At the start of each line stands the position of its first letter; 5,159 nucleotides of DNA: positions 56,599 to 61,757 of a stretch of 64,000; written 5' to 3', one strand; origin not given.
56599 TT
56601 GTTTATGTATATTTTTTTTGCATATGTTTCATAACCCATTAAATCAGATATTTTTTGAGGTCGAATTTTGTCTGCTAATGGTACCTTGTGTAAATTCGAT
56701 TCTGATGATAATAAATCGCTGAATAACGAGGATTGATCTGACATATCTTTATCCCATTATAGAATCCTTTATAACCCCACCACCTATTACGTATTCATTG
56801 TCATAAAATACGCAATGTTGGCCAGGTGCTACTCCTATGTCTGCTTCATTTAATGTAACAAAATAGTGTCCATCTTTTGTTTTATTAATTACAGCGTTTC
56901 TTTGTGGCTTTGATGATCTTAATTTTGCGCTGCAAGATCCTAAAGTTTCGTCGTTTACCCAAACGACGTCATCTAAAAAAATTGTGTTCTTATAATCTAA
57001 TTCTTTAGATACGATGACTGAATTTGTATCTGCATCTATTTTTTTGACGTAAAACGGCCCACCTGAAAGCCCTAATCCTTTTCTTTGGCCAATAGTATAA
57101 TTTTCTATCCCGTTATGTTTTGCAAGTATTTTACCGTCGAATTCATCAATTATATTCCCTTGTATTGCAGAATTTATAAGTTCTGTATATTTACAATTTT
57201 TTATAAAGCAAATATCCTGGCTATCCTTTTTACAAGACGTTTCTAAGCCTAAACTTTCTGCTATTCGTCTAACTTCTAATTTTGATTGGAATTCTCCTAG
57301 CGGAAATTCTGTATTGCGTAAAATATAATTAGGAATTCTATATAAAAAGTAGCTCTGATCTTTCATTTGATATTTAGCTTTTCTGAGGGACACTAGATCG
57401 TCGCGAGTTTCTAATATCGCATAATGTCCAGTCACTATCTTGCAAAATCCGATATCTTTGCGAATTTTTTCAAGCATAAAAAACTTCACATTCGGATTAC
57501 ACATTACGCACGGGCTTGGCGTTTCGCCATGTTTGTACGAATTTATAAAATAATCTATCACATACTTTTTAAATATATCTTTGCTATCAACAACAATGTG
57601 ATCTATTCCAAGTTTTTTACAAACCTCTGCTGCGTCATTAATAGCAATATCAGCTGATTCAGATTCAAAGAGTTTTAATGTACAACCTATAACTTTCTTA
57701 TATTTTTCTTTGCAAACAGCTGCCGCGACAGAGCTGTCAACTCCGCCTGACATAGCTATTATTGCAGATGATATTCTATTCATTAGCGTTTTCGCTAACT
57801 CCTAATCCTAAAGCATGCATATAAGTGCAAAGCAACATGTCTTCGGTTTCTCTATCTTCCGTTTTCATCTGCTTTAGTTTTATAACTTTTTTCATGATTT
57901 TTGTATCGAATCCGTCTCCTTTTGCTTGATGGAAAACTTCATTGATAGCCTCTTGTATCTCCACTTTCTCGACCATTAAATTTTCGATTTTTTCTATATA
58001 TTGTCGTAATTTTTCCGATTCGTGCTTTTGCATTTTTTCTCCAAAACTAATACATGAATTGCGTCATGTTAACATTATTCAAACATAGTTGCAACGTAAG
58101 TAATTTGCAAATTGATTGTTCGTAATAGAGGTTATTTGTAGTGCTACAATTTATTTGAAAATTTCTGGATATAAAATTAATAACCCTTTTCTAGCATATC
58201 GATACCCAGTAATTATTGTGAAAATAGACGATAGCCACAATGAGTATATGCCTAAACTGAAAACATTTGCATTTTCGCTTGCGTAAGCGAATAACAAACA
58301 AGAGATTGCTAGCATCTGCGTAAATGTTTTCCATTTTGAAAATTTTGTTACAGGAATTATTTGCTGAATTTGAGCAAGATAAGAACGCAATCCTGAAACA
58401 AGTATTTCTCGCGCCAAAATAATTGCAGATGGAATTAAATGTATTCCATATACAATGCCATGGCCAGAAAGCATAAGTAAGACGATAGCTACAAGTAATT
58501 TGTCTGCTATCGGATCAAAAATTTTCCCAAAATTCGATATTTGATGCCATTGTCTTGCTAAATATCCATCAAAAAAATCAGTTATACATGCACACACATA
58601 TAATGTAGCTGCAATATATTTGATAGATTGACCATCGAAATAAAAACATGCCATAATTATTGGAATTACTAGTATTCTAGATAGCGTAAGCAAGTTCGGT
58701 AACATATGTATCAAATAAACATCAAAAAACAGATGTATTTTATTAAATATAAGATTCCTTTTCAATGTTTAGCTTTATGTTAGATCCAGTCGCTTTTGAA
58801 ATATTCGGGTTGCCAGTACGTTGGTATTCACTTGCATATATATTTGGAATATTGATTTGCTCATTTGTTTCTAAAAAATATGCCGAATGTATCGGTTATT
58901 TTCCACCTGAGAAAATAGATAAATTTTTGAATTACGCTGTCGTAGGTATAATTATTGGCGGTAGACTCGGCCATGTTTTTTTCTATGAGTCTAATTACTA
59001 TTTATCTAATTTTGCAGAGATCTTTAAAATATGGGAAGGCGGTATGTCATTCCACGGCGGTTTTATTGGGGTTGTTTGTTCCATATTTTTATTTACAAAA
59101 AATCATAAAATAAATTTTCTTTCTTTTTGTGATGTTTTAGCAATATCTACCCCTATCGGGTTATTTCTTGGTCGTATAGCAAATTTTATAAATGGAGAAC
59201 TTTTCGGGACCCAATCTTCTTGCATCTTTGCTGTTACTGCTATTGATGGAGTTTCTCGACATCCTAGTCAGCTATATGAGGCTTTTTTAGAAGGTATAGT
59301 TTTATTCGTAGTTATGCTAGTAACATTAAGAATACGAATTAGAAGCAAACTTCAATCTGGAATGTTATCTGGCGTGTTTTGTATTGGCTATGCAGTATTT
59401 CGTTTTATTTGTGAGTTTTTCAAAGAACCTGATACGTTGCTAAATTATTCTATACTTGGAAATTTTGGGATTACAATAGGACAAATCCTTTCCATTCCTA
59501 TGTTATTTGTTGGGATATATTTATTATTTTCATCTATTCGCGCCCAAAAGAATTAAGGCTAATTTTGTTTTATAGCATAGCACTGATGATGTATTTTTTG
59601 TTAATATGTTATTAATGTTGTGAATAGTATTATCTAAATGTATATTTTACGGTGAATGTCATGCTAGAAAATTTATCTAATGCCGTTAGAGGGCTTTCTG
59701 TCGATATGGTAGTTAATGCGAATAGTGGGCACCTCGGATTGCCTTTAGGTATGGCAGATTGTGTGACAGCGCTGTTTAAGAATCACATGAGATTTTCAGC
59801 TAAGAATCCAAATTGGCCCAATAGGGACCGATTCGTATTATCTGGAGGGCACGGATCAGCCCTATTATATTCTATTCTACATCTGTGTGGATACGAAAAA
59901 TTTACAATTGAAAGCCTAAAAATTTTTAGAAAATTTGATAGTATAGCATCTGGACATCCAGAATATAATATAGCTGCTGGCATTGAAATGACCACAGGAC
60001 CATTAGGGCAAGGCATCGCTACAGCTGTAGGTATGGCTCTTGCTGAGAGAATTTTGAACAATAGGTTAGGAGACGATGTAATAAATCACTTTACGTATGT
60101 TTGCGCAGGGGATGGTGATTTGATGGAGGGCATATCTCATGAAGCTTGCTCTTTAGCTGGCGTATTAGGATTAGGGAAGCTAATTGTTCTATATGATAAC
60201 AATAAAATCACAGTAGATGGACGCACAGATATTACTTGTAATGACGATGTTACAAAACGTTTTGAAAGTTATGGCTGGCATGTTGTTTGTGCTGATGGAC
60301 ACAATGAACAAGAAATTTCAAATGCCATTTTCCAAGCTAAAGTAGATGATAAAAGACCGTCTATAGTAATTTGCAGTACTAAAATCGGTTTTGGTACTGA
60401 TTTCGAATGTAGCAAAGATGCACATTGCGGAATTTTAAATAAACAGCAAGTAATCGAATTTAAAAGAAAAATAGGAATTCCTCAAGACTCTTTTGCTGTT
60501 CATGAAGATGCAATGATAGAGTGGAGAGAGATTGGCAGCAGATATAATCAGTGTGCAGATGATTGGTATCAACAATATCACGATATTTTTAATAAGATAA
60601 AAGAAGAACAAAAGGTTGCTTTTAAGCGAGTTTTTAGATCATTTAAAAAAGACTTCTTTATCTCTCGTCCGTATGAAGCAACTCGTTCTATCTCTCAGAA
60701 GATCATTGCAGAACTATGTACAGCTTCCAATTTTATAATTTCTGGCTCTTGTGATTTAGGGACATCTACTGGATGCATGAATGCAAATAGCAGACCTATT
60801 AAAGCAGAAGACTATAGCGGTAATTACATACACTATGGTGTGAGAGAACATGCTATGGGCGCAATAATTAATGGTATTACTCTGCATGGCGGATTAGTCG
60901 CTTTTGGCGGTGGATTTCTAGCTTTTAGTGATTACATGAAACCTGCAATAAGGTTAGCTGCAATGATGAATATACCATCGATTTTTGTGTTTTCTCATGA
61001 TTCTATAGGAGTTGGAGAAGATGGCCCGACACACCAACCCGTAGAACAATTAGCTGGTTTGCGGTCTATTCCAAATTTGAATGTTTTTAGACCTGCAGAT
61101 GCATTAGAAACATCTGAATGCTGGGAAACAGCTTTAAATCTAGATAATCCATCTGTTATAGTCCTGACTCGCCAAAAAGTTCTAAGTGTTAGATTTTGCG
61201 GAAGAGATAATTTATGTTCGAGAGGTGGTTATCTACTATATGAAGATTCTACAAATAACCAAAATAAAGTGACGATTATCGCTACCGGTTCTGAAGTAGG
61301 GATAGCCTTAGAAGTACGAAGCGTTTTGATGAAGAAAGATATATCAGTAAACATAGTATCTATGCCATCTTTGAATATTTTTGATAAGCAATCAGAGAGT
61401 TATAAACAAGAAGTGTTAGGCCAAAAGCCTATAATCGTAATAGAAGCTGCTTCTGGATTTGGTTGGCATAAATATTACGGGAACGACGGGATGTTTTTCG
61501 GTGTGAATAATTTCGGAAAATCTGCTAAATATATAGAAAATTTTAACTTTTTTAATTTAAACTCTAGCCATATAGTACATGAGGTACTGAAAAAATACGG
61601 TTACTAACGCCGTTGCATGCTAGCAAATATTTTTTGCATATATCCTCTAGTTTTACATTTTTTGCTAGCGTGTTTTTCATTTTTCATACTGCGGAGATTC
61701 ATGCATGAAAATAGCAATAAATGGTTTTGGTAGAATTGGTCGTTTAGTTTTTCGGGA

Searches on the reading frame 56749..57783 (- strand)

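Call 22: search_protein_families(library=pfam, proteins=[window:56749-57783:-], max_evalue=0.001)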
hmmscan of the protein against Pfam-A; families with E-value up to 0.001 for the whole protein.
window:56749-57783:- (344 aa): 7 families
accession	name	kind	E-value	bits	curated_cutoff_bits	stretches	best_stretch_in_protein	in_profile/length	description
PF03054.22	tRNA_Me_trans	-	1.5e-59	201.5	20.6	1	8-195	4-201/202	tRNA methyl transferase HUP domain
PF20259.3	tRNA_Me_trans_M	-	8.7e-18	64.1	27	1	203-260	8-66/66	tRNA methyl transferase PRC-barrel domain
PF20258.4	tRNA_Me_trans_C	-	1.6e-16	60.8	20.6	1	267-338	3-77/77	Aminomethyltransferase beta-barrel domain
PF02540.23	NAD_synthase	-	2.7e-08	33.7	21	1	5-74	19-88/242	NAD synthase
PF06508.19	QueC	-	5.9e-07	29.6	22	1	7-68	2-61/210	Queuosine biosynthesis protein QueC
PF00733.27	Asn_synthase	-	4.2e-05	23.8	21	1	11-108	24-115/354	Asparagine synthase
PF00764.25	Arginosuc_synth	-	6.3e-05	23.5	27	1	7-76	2-70/162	Arginosuccinate synthase N-terminal HUP domain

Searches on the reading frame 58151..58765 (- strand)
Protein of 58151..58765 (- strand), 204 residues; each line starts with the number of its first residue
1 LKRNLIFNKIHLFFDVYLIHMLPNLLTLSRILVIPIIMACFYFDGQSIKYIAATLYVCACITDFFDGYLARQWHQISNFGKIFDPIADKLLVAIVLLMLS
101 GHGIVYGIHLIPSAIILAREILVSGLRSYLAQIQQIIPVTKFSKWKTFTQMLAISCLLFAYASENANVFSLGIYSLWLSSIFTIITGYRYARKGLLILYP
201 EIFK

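Call 22: search_protein_families(library=pfam, proteins=[window:58151-58765:-], max_evalue=0.001)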
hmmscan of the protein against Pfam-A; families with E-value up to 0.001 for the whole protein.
window:58151-58765:- (204 aa): 1 family
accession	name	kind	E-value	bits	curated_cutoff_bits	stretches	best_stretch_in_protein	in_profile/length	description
PF01066.26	CDP-OH_P_transf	-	8.7e-38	130.5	22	1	21-184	2-151/152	CDP-alcohol phosphatidyltransferase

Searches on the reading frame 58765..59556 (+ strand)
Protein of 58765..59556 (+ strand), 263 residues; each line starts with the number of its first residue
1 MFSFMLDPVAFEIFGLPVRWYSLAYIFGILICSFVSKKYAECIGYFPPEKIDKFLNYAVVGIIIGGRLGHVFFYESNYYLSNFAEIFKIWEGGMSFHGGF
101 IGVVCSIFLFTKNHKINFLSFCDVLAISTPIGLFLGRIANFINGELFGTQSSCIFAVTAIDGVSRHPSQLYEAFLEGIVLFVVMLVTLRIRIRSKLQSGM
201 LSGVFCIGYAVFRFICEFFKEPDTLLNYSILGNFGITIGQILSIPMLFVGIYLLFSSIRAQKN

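Call 22: search_protein_families(library=pfam, proteins=[window:58765-59556:+], max_evalue=0.001)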
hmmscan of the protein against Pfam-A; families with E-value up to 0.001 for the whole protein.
window:58765-59556:+ (263 aa): 1 family
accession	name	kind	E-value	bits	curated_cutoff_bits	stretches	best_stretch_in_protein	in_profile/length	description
PF01790.23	LGT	-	1.9e-69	234.1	24.9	1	8-255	1-239/240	Prolipoprotein diacylglyceryl transferase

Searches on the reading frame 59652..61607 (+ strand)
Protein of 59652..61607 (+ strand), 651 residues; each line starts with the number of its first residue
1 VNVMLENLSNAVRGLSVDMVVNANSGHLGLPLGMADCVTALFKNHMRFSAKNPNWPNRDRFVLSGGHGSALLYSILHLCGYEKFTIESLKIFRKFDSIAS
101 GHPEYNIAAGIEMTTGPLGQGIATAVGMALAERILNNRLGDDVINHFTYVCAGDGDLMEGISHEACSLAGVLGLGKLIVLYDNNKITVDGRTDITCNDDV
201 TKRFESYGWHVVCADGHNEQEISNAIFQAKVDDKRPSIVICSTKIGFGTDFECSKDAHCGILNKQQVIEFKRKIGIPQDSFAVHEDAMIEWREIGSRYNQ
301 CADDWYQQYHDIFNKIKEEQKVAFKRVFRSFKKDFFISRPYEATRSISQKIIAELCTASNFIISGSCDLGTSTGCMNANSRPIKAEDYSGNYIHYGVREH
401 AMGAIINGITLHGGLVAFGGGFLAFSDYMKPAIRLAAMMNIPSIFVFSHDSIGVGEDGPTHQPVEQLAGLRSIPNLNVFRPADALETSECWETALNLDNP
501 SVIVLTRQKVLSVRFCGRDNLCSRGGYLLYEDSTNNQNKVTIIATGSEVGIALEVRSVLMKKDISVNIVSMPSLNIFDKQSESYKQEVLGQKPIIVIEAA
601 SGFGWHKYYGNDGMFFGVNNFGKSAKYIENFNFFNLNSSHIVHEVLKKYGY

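Call 22: search_protein_families(library=pfam, proteins=[window:59652-61607:+], max_evalue=0.001)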
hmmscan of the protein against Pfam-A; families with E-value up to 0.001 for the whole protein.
window:59652-61607:+ (651 aa): 5 families
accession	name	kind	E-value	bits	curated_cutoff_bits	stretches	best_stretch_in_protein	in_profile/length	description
PF00456.26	Transketolase_N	-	3.4e-110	368.6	22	1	8-324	5-326/334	Transketolase, thiamine diphosphate binding domain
PF02779.29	Transket_pyr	-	9.2e-48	162.6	27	1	343-510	4-172/174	Transketolase, pyrimidine binding domain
PF22613.1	Transketolase_C_1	-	6.5e-32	110.5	27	1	525-636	1-112/113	Transketolase-like TK C-terminal domain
PF02780.25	Transketolase_C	-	1.3e-08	35.2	25.9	1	536-583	8-55/124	Transketolase, C-terminal domain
PF13292.11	DXP_synthase_N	-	4.3e-06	26.6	21.2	1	5-185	18-173/274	1-deoxy-D-xylulose-5-phosphate synthase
